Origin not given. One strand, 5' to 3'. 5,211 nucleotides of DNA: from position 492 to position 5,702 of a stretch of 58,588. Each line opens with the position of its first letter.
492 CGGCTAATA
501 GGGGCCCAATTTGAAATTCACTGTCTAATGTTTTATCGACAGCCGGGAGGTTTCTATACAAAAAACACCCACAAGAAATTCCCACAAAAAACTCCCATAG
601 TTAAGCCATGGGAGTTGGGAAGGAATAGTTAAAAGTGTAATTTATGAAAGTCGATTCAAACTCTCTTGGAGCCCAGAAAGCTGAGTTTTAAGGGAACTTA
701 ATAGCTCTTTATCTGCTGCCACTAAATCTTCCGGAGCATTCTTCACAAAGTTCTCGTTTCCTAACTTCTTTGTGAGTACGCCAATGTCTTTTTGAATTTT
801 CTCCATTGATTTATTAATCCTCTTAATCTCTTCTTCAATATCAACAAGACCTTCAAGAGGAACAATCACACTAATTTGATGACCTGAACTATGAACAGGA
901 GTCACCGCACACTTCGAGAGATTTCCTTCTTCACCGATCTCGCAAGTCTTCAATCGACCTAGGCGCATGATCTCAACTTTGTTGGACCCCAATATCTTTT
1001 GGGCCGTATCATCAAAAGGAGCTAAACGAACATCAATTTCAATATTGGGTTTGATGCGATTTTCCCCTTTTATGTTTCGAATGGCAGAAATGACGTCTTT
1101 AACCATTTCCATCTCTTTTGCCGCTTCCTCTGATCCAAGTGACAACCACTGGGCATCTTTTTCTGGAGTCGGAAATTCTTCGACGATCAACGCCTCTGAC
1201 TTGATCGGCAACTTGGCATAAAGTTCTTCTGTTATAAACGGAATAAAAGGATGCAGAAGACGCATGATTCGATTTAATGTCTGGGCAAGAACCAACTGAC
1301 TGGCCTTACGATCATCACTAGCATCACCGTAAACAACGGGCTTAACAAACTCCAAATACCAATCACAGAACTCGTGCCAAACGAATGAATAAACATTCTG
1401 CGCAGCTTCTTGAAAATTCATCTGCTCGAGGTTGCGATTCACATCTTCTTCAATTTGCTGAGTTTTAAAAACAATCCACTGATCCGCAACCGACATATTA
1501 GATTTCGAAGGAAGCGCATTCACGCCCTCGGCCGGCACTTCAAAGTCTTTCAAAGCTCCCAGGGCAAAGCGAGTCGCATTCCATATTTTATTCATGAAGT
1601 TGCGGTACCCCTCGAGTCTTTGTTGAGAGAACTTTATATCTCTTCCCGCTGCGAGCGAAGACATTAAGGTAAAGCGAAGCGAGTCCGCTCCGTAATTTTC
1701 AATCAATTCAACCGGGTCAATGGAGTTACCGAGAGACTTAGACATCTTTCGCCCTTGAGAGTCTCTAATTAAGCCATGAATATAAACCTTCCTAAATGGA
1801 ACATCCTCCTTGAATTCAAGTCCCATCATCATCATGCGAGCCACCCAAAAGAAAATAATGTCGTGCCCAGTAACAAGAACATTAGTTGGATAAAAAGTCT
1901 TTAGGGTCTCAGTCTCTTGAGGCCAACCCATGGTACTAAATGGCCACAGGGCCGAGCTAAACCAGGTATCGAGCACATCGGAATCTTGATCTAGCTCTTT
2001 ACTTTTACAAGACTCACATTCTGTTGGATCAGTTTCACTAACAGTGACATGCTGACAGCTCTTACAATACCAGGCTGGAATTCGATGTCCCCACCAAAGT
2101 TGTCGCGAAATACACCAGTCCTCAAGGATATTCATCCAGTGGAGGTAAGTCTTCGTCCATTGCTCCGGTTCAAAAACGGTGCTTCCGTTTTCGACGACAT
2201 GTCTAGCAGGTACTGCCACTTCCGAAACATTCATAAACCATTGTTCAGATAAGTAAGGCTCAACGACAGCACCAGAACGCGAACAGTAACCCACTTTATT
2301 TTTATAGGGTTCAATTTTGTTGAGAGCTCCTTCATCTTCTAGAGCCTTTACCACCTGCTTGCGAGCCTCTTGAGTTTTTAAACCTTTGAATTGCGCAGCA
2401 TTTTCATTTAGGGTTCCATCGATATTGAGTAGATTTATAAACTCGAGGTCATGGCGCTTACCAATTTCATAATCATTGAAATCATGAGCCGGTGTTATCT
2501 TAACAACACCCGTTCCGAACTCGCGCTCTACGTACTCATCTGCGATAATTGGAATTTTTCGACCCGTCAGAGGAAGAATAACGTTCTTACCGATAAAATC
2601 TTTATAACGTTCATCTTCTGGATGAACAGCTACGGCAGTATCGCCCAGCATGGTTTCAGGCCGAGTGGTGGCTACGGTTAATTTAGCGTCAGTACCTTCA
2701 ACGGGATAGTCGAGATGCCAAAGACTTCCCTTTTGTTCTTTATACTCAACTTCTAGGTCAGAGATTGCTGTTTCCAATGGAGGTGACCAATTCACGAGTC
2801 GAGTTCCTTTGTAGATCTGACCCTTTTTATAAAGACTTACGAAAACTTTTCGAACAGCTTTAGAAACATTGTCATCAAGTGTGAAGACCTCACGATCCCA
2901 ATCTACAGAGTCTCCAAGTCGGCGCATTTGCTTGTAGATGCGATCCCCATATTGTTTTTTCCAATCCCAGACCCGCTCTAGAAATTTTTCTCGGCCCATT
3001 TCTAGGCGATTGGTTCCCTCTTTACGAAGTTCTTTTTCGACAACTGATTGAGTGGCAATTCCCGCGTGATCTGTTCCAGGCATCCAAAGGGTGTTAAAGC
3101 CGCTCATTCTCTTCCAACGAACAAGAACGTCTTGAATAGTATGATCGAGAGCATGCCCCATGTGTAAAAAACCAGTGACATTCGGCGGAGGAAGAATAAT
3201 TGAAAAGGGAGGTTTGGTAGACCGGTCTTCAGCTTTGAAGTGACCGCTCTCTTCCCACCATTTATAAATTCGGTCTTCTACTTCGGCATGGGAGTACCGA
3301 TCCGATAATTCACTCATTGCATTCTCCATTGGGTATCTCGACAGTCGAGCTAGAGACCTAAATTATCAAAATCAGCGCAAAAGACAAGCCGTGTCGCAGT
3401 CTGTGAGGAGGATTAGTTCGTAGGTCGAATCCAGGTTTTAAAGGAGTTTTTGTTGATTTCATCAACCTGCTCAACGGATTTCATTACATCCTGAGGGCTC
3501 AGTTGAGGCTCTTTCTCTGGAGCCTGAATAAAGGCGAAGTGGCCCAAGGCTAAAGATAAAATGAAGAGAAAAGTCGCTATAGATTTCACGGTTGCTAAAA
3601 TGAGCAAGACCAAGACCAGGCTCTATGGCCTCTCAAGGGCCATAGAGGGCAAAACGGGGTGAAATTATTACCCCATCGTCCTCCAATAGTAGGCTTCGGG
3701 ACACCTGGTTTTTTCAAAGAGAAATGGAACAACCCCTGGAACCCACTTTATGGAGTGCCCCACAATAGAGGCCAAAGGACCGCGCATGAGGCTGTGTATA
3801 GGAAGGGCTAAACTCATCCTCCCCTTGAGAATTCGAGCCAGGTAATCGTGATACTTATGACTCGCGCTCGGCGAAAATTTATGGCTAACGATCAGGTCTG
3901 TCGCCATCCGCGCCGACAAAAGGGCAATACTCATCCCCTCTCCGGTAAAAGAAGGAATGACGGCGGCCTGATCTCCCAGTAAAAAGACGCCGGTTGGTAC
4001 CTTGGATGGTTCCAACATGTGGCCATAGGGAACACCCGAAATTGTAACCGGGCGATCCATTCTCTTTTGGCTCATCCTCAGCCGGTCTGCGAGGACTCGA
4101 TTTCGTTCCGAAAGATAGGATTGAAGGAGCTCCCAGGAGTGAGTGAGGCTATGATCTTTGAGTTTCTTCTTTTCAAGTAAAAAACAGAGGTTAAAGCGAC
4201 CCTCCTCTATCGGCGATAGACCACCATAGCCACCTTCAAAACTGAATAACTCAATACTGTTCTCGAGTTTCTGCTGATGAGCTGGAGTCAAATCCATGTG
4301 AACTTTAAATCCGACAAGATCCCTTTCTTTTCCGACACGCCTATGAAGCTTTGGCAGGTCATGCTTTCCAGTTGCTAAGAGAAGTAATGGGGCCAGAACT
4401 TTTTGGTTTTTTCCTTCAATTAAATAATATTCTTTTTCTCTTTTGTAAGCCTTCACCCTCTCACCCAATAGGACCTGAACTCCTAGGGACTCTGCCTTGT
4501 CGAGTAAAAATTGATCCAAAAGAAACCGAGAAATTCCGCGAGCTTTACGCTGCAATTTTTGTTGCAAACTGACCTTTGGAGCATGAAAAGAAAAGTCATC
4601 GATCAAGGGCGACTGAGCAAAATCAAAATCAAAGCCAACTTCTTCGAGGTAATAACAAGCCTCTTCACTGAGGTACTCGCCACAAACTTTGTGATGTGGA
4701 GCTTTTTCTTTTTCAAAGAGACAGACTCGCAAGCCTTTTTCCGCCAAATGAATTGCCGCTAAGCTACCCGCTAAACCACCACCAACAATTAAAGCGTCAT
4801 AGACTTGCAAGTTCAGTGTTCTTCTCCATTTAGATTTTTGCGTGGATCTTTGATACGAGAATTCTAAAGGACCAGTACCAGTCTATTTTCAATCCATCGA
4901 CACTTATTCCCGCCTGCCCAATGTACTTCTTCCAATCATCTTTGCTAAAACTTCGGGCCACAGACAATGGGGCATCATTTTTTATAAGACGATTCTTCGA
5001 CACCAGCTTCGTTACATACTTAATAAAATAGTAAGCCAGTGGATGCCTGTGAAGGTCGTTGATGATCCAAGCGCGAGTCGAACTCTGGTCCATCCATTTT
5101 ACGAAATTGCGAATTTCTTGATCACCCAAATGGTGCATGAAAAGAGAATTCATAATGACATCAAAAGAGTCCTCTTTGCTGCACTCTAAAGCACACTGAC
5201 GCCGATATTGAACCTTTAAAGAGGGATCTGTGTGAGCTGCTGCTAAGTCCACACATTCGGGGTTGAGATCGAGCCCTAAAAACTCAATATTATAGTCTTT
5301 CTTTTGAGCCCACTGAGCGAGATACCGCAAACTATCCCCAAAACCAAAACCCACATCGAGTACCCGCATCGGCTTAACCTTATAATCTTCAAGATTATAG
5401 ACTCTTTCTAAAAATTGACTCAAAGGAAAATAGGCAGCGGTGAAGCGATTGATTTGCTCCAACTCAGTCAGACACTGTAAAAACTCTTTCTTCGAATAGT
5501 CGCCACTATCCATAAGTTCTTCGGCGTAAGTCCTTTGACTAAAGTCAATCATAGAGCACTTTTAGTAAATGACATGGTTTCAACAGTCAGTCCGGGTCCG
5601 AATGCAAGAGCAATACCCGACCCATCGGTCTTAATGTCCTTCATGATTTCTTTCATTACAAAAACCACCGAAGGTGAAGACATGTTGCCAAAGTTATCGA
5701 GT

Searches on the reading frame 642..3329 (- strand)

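Call 51: search_protein_families(library=pfam, proteins=[window:642-3329:-], max_evalue=0.001)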
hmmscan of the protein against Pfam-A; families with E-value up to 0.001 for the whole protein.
window:642-3329:- (895 aa): 6 families
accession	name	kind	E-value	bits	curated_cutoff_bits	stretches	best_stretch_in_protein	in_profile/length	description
PF00133.28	tRNA-synt_1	-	1.9e-149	498.4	22.7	1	21-568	2-414/414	tRNA synthetases class I (I, L, M and V)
PF08264.19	Anticodon_1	-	2.4e-40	138.2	25.1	1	616-767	1-146/148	Anticodon-binding domain of tRNA ligase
PF09334.17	tRNA-synt_1g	-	6.3e-26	91.5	20.1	2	337-573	157-372/391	tRNA synthetases class I (M)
PF13603.12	tRNA-synt_1_2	-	2e-13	50.7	25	1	246-306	85-145/185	Leucyl-tRNA synthetase, editing domain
PF10458.14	Val_tRNA-synt_C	-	3.8e-13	49.9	25.9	1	830-894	1-65/66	Valyl tRNA synthetase tRNA binding arm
PF01406.26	tRNA-synt_1e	-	8.1e-07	29.1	27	1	506-572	231-296/301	tRNA synthetases class I (C) catalytic domain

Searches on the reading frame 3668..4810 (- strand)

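Call 51: search_protein_families(library=pfam, proteins=[window:3668-4810:-], max_evalue=0.001)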
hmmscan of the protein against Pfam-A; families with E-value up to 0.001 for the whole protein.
window:3668-4810:- (380 aa): 12 families
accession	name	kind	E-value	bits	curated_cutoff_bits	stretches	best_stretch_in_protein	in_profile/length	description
PF01266.30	DAO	-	6.1e-12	46.2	27.9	1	5-38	1-34/353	FAD dependent oxidoreductase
PF01494.25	FAD_binding_3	-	7.9e-11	42.2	22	1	5-126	3-130/349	FAD binding domain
PF07992.20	Pyr_redox_2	-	9.5e-10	38.8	26.1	1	4-43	1-40/291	Pyridine nucleotide-disulphide oxidoreductase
PF03486.20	HI0933_like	-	5.6e-09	36.2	50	1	5-42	2-39/244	HI0933-like protein Rossmann domain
PF13738.12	Pyr_redox_3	-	1.7e-07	31.3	30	1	7-163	1-148/305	Pyridine nucleotide-disulphide oxidoreductase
PF00890.30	FAD_binding_2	-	3.9e-07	30.1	20.4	1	5-37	1-33/414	FAD binding domain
PF13450.12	NAD_binding_8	-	6.2e-07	30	21.9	1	8-36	1-29/68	NAD(P)-binding Rossmann-like domain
PF12831.13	FAD_oxidored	-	1.2e-05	25.3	27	1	5-36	1-32/416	FAD dependent oxidoreductase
PF00070.33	Pyr_redox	-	8e-05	23.5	22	0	6-62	2-57/82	Pyridine nucleotide-disulphide oxidoreductase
PF01134.28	GIDA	-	0.00015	21.4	22.1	1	6-37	2-29/391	Glucose inhibited division protein A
PF04820.20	Trp_halogenase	-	0.00035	20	21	0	7-42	3-42/458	Tryptophan halogenase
PF05834.18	Lycopene_cycl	-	0.00058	19.5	23.4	0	5-174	1-164/380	Lycopene cyclase protein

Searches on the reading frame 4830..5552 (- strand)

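Call 51: search_protein_families(library=pfam, proteins=[window:4830-5552:-], max_evalue=0.001)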
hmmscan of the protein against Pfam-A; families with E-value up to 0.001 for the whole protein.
window:4830-5552:- (240 aa): 5 families
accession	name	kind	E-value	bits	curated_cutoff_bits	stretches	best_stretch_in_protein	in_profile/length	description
PF13649.12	Methyltransf_25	-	4.1e-11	43.9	27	1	64-153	1-88/97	Methyltransferase domain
PF08241.18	Methyltransf_11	-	2.2e-07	31.8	21.2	1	65-148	1-77/95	Methyltransferase domain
PF08242.18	Methyltransf_12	-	1e-05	26.6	30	1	65-149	1-83/98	Methyltransferase domain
PF13489.12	Methyltransf_23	-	1.5e-05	25.2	27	1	54-149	16-99/164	Methyltransferase domain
PF13847.12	Methyltransf_31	-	0.00012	22.2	27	1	60-145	3-90/145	Methyltransferase domain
